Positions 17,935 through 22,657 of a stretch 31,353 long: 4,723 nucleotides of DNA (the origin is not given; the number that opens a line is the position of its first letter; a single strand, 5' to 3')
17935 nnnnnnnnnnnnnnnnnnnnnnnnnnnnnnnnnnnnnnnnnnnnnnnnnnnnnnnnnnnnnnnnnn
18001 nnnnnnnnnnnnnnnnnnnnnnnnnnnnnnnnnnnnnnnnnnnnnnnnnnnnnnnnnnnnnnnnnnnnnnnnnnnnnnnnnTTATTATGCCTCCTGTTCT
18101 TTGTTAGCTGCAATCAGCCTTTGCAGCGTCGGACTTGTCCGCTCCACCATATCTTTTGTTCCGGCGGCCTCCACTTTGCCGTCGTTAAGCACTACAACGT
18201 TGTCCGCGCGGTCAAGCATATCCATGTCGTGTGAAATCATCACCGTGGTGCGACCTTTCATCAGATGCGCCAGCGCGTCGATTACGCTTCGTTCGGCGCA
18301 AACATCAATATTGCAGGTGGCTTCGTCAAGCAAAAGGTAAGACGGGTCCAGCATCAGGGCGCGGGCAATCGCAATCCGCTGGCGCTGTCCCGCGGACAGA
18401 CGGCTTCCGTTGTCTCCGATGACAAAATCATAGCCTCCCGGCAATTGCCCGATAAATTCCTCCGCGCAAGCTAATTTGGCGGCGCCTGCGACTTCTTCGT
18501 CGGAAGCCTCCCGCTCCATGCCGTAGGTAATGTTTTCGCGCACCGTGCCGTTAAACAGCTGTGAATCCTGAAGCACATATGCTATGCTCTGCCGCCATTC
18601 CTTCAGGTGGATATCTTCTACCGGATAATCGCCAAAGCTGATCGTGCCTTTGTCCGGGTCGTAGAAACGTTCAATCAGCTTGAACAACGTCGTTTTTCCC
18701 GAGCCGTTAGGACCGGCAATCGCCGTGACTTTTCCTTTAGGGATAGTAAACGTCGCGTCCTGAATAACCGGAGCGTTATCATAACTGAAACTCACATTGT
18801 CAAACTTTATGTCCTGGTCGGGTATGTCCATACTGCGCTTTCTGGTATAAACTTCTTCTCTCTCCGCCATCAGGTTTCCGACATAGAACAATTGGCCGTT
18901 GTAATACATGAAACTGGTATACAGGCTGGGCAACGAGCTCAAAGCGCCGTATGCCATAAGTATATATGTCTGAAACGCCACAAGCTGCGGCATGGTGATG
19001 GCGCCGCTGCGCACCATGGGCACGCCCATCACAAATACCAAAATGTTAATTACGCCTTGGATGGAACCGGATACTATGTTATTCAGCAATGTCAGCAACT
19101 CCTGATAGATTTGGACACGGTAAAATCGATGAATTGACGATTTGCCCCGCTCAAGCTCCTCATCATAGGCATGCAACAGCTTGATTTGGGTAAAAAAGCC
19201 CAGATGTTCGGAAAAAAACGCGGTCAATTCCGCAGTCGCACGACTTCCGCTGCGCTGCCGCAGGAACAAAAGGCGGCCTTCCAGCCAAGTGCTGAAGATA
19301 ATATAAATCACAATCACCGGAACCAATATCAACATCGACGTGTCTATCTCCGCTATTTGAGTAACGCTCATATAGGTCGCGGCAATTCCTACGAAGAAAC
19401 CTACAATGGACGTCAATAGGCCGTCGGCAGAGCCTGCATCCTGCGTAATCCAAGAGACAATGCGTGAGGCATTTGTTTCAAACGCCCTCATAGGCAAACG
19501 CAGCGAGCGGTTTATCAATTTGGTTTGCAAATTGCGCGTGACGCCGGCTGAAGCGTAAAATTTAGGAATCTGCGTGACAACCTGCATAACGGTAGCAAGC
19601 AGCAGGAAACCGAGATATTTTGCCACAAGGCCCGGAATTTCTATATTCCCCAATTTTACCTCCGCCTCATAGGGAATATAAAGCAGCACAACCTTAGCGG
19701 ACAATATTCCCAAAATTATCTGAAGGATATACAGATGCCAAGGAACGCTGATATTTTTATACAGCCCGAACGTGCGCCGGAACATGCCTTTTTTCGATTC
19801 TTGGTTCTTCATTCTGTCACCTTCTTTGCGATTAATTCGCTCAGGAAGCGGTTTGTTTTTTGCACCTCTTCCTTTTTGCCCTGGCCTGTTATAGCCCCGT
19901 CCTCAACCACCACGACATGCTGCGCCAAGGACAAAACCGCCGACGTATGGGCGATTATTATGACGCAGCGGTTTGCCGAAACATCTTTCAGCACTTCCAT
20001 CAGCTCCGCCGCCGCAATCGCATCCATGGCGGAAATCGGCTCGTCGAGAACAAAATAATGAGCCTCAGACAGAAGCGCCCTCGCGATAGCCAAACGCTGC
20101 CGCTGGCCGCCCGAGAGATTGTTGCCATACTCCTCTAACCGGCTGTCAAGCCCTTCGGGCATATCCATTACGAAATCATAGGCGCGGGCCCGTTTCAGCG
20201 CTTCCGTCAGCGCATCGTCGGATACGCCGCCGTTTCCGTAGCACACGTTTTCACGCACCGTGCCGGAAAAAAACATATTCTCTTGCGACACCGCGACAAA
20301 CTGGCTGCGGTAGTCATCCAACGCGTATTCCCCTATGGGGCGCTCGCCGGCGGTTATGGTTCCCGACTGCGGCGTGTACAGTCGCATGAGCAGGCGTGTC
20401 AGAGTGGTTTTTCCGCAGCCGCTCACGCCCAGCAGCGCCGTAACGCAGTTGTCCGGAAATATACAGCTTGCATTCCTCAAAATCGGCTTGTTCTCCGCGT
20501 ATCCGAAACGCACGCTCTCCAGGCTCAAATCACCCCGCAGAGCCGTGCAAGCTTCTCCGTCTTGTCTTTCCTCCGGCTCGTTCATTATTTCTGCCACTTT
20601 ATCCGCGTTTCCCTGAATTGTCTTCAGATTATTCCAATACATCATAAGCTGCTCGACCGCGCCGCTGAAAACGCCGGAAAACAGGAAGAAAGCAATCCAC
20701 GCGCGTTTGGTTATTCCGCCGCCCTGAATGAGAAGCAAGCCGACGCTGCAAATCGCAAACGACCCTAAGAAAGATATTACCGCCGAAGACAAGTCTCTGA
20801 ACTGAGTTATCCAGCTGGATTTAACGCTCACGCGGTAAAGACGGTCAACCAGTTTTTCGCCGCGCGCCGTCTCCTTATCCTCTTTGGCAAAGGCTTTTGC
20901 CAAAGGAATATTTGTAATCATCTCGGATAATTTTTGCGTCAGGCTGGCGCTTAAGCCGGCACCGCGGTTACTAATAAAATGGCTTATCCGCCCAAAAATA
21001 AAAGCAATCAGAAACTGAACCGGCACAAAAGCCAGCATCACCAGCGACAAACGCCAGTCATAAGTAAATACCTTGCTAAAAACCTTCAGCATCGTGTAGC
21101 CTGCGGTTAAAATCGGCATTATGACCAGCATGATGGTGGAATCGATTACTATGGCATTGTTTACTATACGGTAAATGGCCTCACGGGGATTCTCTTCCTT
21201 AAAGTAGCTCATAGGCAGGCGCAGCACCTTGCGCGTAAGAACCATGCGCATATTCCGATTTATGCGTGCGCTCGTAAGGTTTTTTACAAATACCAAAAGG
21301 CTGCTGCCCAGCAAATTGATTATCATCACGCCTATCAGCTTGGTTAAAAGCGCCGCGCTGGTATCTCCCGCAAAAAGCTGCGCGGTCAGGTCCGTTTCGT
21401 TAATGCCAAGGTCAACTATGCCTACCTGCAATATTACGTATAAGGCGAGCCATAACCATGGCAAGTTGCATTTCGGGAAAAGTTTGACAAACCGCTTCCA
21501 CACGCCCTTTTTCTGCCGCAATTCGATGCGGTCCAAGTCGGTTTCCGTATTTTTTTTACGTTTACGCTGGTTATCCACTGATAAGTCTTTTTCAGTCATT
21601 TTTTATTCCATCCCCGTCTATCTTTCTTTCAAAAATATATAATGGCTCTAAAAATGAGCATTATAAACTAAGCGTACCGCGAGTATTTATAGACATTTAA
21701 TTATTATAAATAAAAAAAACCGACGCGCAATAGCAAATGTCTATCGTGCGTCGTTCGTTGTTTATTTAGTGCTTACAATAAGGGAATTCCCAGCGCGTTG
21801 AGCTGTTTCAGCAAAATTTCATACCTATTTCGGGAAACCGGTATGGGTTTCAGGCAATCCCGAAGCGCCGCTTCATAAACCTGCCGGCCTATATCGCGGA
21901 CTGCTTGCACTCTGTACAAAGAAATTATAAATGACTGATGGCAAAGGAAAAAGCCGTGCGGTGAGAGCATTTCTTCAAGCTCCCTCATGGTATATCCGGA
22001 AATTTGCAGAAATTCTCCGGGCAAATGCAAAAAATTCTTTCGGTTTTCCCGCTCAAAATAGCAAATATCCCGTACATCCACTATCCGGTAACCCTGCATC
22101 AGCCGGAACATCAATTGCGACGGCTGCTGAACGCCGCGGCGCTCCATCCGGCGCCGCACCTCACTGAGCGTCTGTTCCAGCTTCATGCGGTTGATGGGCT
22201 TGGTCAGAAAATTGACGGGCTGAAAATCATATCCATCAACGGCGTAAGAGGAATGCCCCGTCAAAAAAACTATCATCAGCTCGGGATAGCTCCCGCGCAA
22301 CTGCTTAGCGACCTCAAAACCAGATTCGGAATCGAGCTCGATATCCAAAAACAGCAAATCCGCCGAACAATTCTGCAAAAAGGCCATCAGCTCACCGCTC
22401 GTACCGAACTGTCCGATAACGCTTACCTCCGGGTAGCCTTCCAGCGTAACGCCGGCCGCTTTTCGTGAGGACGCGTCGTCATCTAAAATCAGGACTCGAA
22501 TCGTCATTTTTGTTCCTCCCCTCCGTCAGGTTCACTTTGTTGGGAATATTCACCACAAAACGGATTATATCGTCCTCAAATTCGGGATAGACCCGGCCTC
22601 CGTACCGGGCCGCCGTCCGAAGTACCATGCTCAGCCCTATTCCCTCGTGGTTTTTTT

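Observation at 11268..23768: Candidate undescribed peptide-handling system: AgrC/AgrA-like TCS + heterodimeric ABC + 2 ribosome-free trigger factors + 2 thioredoxins + atypical TrxR + lipoprotein + M16C peptidase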

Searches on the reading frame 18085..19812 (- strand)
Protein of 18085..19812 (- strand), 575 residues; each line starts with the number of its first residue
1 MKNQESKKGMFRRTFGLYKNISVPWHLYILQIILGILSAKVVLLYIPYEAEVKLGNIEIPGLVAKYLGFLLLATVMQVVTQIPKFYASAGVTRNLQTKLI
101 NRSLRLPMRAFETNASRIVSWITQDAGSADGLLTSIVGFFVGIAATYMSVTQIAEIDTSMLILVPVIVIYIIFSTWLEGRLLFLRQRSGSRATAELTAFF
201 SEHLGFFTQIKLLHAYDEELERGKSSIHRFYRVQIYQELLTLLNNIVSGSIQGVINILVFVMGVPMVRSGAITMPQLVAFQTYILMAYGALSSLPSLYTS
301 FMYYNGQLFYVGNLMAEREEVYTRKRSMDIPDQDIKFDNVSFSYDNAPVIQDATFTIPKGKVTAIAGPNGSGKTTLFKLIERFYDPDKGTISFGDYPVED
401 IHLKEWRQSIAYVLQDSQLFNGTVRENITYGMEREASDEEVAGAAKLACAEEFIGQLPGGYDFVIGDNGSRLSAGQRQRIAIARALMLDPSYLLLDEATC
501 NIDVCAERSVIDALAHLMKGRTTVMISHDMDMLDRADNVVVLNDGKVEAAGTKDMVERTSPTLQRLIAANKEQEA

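Call 4: search_protein_families(library=pfam, proteins=[window:18085-19812:-], max_evalue=0.01)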
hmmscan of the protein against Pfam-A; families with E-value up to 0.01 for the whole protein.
window:18085-19812:- (575 aa): 8 families
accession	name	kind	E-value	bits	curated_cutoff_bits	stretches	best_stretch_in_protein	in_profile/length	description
PF00005.33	ABC_tran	-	1.4e-33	116.8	25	1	351-499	2-136/137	ABC transporter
PF00664.28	ABC_membrane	-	1.3e-15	58.3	28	1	65-289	42-272/274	ABC transporter transmembrane region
PF09818.15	ABC_ATPase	-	3.7e-05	23.3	23.2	0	356-382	76-101/283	P-loop domain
PF13476.12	AAA_23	-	7.4e-05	23.9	27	1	351-380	11-39/201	AAA domain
PF02463.25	SMC_N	-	8e-05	22.6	40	0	359-379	23-43/220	RecF/RecN/SMC N terminal domain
PF13304.12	AAA_21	-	0.00014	22.5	27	1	362-385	1-24/304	AAA domain, putative AbiEii toxin, Type IV TA system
PF13555.12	AAA_29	-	0.0009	19.4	27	1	353-377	15-39/61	P-loop containing region of AAA domain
PF13175.12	AAA_15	-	0.0046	17.1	32.1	1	361-387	24-50/374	AAA ATPase domain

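Call 22: search_protein_families(library=ncbifam, proteins=[window:18085-19812:-], max_evalue=0.001)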
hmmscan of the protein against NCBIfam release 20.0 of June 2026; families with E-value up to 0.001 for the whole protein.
window:18085-19812:- (575 aa): 189 families (the best 25 are shown)
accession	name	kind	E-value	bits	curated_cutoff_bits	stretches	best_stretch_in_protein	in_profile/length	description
TIGR03375.1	type_I_sec_LssB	subfamily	8.9e-85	285.4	693.1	1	131-557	259-689/696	type I secretion system permease/ATPase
TIGR02203.1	MsbA_lipidA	equivalog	2.4e-84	283.9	602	1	69-553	64-552/572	lipid A export permease/ATP-binding protein MsbA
TIGR02204.1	MsbA_rel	hypoth_equivalog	5.2e-84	282.9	780.4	1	62-566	56-571/576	ABC transporter, permease/ATP-binding protein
NF045513.1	HepA_fam_ABC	equivalog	5.2e-81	272.9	725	1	72-556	107-596/610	heterocyst formation ABC transporter subunit HepA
TIGR00958.1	3a01208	subfamily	7.4e-81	272.4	874.6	1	85-557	226-701/711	antigen peptide transporter 2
NF010178.0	PRK13657.1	equivalog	1.9e-72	244.5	733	1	95-568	91-568/588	glucan ABC transporter ATP-binding protein/ permease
TIGR01846.1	type_I_sec_HlyB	subfamily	6.8e-70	236.2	725.55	1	94-556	213-678/694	type I secretion system permease/ATPase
NF052233.1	CphA_assoc_ABC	equivalog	2.7e-69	234.3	880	1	46-572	216-745/766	cyanophycin metabolism-associated ABC transporter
TIGR02857.1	CydD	equivalog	5.1e-68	230.3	435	1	54-542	38-529/529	thiol reductant ABC exporter subunit CydD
TIGR01193.1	bacteriocin_ABC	subfamily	1.3e-66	225.6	523.85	1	29-555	170-694/708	peptide cleavage/export ABC transporter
NF008381.0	PRK11176.1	equivalog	7e-65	219.5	867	1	67-554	72-563/582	lipid A ABC transporter ATP-binding protein/permease MsbA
TIGR03796.1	NHLM_micro_ABC1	equivalog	1.2e-64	218.7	853.3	1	70-567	204-709/710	NHLP family bacteriocin export ABC transporter peptidase/permease/ATPase subunit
TIGR01192.1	chvA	subfamily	8.4e-60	203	585.4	1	149-559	143-559/585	glucan export ABC transporter ATP-binding protein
TIGR03797.1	NHLM_micro_ABC2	equivalog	6.8e-57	193.4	709.4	1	30-565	151-680/686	NHLP bacteriocin export ABC transporter permease/ATPase subunit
TIGR01842.1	type_I_sec_PrtD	subfamily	9e-57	192.8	510.15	1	247-556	230-540/544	type I secretion system permease/ATPase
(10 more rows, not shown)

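Call 31: search_solved_structures(query=window:18085-19812:-, max_evalue=1e-40)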
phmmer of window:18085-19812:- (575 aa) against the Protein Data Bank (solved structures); distinct sequences matched with E-value up to 1e-40: 243 (the best 60 are shown).
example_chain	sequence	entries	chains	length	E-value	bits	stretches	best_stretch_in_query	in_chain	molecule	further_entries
4f4c_A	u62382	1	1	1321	1.7e-97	330.5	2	204-552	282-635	Multidrug resistance protein pgp-1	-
6fn1_A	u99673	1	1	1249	3.2e-97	329.6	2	284-554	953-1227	Human-mouse chimeric ABCB1 (ABCBHM)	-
6fn4_A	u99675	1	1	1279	3.7e-97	329.4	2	284-554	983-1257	Apo form of Human-mouse chimeric ABCB1 (ABCB1HM) in complex with Antigen binding fragment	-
8woi_A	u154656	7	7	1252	1.4e-96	327.5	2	328-557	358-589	ABC transporter B family member 19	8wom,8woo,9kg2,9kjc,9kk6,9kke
8zpx_B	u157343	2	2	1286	1.7e-96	327.2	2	335-555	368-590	ABC transporter B family member 1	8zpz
9juj_A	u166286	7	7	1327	3.2e-96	326.3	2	329-555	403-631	ABC transporter B family member 1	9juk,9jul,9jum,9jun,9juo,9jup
8wp0_A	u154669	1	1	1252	8.7e-96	324.9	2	328-557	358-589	ABC transporter B family member 19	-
8zq4_B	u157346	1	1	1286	1.1e-95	324.5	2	335-555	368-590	ABC transporter B family member 1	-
7niu_A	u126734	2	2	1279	1.3e-94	321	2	80-553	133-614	Isoform 2 of Phosphatidylcholine translocator ABCB4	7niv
9ody_A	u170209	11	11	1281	2.3e-94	320.2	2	130-558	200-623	ATP-binding cassette, sub-family B (MDR/TAP), member 4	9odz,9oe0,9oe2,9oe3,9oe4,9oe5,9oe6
9oe1_A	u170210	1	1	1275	2.3e-94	320.2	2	130-558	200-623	ATP-binding cassette, sub-family B (MDR/TAP), member 4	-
6s7p_A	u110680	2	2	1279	8.8e-94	318.3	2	80-553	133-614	Phosphatidylcholine translocator ABCB4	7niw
8sa0_A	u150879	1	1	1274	1.1e-92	314.7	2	131-558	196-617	ATP-dependent translocase ABCB1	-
8gmg_A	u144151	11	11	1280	1.2e-92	314.5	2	131-558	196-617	ATP-dependent translocase ABCB1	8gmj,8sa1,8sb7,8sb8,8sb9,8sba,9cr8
6qex_A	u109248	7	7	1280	1.4e-92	314.3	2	131-558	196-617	Multidrug resistance protein 1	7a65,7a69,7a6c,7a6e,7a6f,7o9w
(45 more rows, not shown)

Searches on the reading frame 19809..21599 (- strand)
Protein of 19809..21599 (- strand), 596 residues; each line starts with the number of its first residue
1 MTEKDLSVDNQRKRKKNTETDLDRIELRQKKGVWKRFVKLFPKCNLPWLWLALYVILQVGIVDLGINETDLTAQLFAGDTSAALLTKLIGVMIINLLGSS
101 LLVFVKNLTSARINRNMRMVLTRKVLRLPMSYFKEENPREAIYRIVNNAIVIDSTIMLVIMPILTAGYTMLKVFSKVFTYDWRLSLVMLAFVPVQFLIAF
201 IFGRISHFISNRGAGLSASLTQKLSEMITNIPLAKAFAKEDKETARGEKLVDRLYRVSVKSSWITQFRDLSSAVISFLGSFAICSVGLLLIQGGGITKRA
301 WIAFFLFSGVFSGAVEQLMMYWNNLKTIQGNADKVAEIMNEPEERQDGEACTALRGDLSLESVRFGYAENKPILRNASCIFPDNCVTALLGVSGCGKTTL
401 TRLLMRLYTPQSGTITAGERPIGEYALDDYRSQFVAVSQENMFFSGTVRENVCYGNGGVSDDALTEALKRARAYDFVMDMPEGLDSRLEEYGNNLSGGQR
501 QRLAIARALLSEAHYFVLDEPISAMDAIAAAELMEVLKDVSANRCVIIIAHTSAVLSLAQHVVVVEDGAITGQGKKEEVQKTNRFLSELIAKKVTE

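Call 4: search_protein_families(library=pfam, proteins=[window:19809-21599:-], max_evalue=0.01)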
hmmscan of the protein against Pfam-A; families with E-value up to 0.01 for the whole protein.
window:19809-21599:- (596 aa): 4 families
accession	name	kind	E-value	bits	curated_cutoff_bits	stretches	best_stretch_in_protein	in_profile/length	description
PF00005.33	ABC_tran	-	3.2e-28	99.5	25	1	375-522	2-136/137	ABC transporter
PF00664.28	ABC_membrane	-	1.7e-27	97.3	28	1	80-315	39-274/274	ABC transporter transmembrane region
PF02463.25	SMC_N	-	2.7e-06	27.4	40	1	8-565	113-211/220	RecF/RecN/SMC N terminal domain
PF09818.15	ABC_ATPase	-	0.0088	15.5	23.2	0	469-539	133-202/283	P-loop domain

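Call 22: search_protein_families(library=ncbifam, proteins=[window:19809-21599:-], max_evalue=0.001)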
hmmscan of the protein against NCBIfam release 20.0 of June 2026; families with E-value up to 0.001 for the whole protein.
window:19809-21599:- (596 aa): 187 families (the best 25 are shown)
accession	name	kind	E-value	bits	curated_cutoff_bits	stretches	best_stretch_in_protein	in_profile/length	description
TIGR00958.1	3a01208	subfamily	9.6e-83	278.7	874.6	1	44-589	156-710/711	antigen peptide transporter 2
TIGR02203.1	MsbA_lipidA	equivalog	1.3e-82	278.2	602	1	86-587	59-563/572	lipid A export permease/ATP-binding protein MsbA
TIGR01846.1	type_I_sec_HlyB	subfamily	6e-78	262.8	725.55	1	86-591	183-690/694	type I secretion system permease/ATPase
NF045513.1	HepA_fam_ABC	equivalog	6.9e-76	256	725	1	103-581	116-597/610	heterocyst formation ABC transporter subunit HepA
TIGR02204.1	MsbA_rel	hypoth_equivalog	1.3e-75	255.3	780.4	1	85-589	61-571/576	ABC transporter, permease/ATP-binding protein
TIGR03375.1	type_I_sec_LssB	subfamily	1.2e-72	245.3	693.1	1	181-583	286-692/696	type I secretion system permease/ATPase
TIGR03796.1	NHLM_micro_ABC1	equivalog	1.2e-70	238.6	853.3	1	82-590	190-709/710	NHLP family bacteriocin export ABC transporter peptidase/permease/ATPase subunit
NF008381.0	PRK11176.1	equivalog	3.6e-65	220.5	867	1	87-583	70-569/582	lipid A ABC transporter ATP-binding protein/permease MsbA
NF010178.0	PRK13657.1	equivalog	2.1e-64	218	733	1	120-591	94-568/588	glucan ABC transporter ATP-binding protein/ permease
TIGR02857.1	CydD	equivalog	2.7e-64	218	435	1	73-565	31-529/529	thiol reductant ABC exporter subunit CydD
TIGR03797.1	NHLM_micro_ABC2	equivalog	8.7e-63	212.9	709.4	1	79-592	169-684/686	NHLP bacteriocin export ABC transporter permease/ATPase subunit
NF008364.0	PRK11160.1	equivalog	3.6e-62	210.8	630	1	112-585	90-568/575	heme ABC transporter ATP-binding protein/permease CydC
TIGR01193.1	bacteriocin_ABC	subfamily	1.8e-60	205.3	523.85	1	88-591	202-707/708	peptide cleavage/export ABC transporter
TIGR02868.1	CydC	equivalog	1.4e-58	198.8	329.05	1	113-552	84-529/530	thiol reductant ABC exporter subunit CydC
NF052233.1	CphA_assoc_ABC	equivalog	1.7e-58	198.7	880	1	82-582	230-732/766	cyanophycin metabolism-associated ABC transporter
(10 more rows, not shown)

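Call 30: search_solved_structures(query=window:19809-21599:-, max_evalue=1e-40)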
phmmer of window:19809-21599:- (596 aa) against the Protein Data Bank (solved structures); distinct sequences matched with E-value up to 1e-40: 158 (the best 60 are shown).
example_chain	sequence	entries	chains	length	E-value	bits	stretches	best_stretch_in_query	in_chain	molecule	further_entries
7niu_A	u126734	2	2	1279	8e-96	324.9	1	103-586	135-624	Isoform 2 of Phosphatidylcholine translocator ABCB4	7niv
6s7p_A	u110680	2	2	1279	5e-95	322.3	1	103-586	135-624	Phosphatidylcholine translocator ABCB4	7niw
9nfi_A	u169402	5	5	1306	1.6e-89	304.2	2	89-572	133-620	Permeability Glycoprotein (P-gp)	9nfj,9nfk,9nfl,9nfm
6qee_A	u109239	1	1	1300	4.8e-88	299.3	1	115-588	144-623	ABCB1HM-EQ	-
8gmg_A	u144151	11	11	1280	6.8e-88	298.8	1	111-590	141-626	ATP-dependent translocase ABCB1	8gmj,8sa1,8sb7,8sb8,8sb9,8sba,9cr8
8sa0_A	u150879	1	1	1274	7.1e-88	298.7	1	111-590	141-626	ATP-dependent translocase ABCB1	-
6qex_A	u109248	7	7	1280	7.6e-88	298.6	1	111-590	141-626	Multidrug resistance protein 1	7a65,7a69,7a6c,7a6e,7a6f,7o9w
4ksb_A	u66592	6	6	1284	8.3e-88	298.5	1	118-588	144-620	Multidrug resistance protein 1A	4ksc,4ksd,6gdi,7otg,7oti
4q9h_A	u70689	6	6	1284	8.3e-88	298.5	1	118-588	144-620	Multidrug resistance protein 1A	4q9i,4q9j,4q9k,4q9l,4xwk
6q81_A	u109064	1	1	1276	8.6e-88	298.4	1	118-588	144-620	P-glycoprotein (ABCB1)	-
5kpi_A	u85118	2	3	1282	8.7e-88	298.4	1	118-588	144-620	Multidrug resistance protein 1A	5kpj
4m2s_A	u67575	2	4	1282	8.7e-88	298.4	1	118-588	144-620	Multidrug resistance protein 1A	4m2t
3g60_A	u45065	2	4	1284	8.8e-88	298.4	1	118-588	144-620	Multidrug resistance protein 1a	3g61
8y6h_A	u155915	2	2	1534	1.4e-87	297.7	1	111-590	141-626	ATP-dependent translocase ABCB1,mNeonGreen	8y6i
6ujp_A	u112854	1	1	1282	1.5e-87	297.6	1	118-588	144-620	ATP-dependent translocase ABCB1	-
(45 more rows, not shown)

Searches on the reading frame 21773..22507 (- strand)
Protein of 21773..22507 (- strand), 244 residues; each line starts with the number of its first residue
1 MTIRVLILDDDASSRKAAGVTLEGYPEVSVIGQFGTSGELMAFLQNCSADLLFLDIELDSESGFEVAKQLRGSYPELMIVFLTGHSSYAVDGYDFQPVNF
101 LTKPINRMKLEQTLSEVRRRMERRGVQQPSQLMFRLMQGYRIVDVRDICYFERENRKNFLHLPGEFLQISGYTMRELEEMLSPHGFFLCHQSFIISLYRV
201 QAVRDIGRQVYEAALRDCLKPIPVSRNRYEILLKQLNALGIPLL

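Call 4: search_protein_families(library=pfam, proteins=[window:21773-22507:-], max_evalue=0.01)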
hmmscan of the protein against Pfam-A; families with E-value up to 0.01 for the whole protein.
window:21773-22507:- (244 aa): 2 families
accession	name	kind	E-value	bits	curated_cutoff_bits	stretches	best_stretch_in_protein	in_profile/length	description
PF00072.30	Response_reg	-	7.9e-17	61.9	30.2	1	5-114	1-110/111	Response regulator receiver domain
PF04397.21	LytTR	-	1.2e-15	58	22.6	1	140-236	3-97/98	LytTr DNA-binding domain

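Call 22: search_protein_families(library=ncbifam, proteins=[window:21773-22507:-], max_evalue=0.001)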
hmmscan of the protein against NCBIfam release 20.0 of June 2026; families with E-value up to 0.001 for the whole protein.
window:21773-22507:- (244 aa): 48 families (the best 25 are shown)
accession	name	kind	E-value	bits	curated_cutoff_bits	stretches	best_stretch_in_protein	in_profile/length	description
NF008677.0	PRK11697.1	equivalog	6.2e-23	81.4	246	1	3-235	2-233/238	two-component system response regulator BtsR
NF010684.1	PRK14084.1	equivalog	4.7e-16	59.3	375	1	4-127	2-125/254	response regulator transcription factor LytR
NF040749.1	tetrathio_RR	equivalog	2.2e-08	34.1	290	1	7-128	4-125/191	tetrathionate respiration response regulator TtrR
NF045944.1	ResRegRpaBCyano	equivalog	2.4e-08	33.6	330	1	6-129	1-123/229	response regulator transcription factor RpaB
NF041946.1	LuxO_transreg_Vib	equivalog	2.4e-08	33.2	800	1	35-127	27-121/463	quorum-sensing sigma-54 dependent transcriptional regulator LuxO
NF011896.0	PRK15369.1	equivalog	3.3e-08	33.4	242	1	2-87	3-88/211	two component system response regulator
NF045991.1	RespRegCtrARhodob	equivalog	5.6e-08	32.8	350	1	3-121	1-119/224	response regulator transcription factor CtrA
NF008296.0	PRK11083.1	equivalog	6.5e-08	32.3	273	1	4-182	5-167/228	two-component system response regulator CreB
TIGR01818.1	ntrC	equivalog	1.6e-07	30.5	558.6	1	5-128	1-121/463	nitrogen regulation protein NR(I)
NF007005.1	PRK09468.1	equivalog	2.6e-07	30.3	331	1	3-131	4-132/237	osmolarity response regulator transcription factor OmpR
NF033120.0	vanR_FM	exception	3.3e-07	30.2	460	1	2-123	3-124/231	vancomycin resistance response regulator transcription factor, VanR-F/VanR-M family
NF001965.0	PRK00742.1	subfamily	6e-07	29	293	1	1-111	2-115/357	chemotaxis-specific protein-glutamate methyltransferase CheB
NF051850.1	RespRegRprY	equivalog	1.2e-06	28.2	370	1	40-136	41-136/234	response regulator transcription factor RprY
TIGR03787.1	marine_sort_RR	equivalog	1.4e-06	28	335.7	1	32-129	28-129/227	proteobacterial dedicated sortase system response regulator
NF040689.1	MtrAB_MtrA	equivalog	1.6e-06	27.6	300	1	5-131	1-123/219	MtrAB system response regulator MtrA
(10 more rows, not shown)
